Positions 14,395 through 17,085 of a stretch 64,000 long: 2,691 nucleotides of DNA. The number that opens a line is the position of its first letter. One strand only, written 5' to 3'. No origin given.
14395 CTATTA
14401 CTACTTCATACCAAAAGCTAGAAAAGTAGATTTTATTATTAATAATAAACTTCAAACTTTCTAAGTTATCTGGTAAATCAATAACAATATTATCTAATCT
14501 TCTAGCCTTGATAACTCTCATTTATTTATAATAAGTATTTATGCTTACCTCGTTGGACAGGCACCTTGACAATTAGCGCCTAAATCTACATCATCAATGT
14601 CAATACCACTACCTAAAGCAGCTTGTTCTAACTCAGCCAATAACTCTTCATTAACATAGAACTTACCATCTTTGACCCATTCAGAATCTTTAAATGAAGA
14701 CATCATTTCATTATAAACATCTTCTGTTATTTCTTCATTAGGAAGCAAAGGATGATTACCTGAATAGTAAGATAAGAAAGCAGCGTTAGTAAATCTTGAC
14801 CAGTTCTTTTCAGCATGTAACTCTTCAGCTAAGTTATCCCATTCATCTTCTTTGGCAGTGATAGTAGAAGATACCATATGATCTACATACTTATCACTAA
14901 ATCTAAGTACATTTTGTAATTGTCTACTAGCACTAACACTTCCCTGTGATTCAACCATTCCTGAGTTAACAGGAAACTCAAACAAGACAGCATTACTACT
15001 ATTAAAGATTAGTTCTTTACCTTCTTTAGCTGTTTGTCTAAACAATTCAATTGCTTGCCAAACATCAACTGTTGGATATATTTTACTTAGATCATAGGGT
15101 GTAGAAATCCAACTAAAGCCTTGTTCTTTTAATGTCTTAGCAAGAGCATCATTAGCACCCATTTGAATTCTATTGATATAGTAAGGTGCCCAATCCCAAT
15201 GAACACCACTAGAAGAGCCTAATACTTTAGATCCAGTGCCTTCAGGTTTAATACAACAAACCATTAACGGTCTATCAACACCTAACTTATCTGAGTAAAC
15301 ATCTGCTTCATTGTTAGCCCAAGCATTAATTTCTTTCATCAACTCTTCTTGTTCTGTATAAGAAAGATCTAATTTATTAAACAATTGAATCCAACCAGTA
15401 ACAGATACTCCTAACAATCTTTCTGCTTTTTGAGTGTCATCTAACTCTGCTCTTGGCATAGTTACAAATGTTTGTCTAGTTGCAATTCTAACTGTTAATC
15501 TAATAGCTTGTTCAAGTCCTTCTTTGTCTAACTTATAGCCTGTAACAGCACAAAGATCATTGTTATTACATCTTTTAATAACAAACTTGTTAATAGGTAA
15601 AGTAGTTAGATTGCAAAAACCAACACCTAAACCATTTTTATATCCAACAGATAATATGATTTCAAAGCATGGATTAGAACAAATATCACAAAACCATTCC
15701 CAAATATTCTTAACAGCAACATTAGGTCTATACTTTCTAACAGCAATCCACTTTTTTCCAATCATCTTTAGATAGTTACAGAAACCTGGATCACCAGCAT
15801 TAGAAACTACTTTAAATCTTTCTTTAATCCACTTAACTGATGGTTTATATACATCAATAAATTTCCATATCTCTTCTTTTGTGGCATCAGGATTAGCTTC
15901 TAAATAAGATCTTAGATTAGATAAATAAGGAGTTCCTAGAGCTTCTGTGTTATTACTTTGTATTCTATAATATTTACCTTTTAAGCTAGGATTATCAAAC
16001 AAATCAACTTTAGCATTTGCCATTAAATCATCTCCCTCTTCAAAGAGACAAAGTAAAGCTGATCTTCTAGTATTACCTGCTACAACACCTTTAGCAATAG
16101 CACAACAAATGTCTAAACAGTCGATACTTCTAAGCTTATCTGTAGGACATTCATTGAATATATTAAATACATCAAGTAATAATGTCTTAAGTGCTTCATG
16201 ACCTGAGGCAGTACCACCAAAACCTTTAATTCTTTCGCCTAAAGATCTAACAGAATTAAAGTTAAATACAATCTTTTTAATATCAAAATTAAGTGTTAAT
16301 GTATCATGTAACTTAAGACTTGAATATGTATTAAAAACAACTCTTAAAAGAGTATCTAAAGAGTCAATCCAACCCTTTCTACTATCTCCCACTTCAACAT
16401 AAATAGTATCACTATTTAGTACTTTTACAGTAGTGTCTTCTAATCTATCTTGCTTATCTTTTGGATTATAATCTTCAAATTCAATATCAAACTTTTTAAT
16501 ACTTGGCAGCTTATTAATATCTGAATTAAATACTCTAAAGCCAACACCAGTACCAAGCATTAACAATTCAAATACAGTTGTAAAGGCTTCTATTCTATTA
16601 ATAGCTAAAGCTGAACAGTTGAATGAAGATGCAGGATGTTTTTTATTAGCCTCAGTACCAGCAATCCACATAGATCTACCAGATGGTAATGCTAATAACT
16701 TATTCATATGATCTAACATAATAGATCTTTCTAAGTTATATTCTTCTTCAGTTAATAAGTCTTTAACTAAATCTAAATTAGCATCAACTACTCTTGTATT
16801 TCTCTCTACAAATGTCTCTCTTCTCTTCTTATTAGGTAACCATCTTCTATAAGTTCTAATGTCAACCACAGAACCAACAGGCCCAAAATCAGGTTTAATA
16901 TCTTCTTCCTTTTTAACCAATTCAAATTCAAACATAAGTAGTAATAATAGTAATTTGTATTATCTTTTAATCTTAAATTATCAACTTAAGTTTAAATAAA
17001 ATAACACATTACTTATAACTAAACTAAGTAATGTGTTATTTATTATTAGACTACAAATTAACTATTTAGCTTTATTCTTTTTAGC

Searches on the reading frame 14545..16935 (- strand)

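Call 14: search_protein_families(library=phrogs, proteins=[window:14545-16935:-], max_evalue=0.001)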
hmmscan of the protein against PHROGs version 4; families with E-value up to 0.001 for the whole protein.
window:14545-16935:- (796 aa): 2 families
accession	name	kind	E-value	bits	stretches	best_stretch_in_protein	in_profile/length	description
phrog_367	-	DNA, RNA and nucleotide metabolism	1.1e-118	398.4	1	12-794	26-695/701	ribonucleotide reductase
phrog_84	-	DNA, RNA and nucleotide metabolism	0.00049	19.3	1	419-535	484-590/975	ribonucleoside-diphosphate reductase large subunit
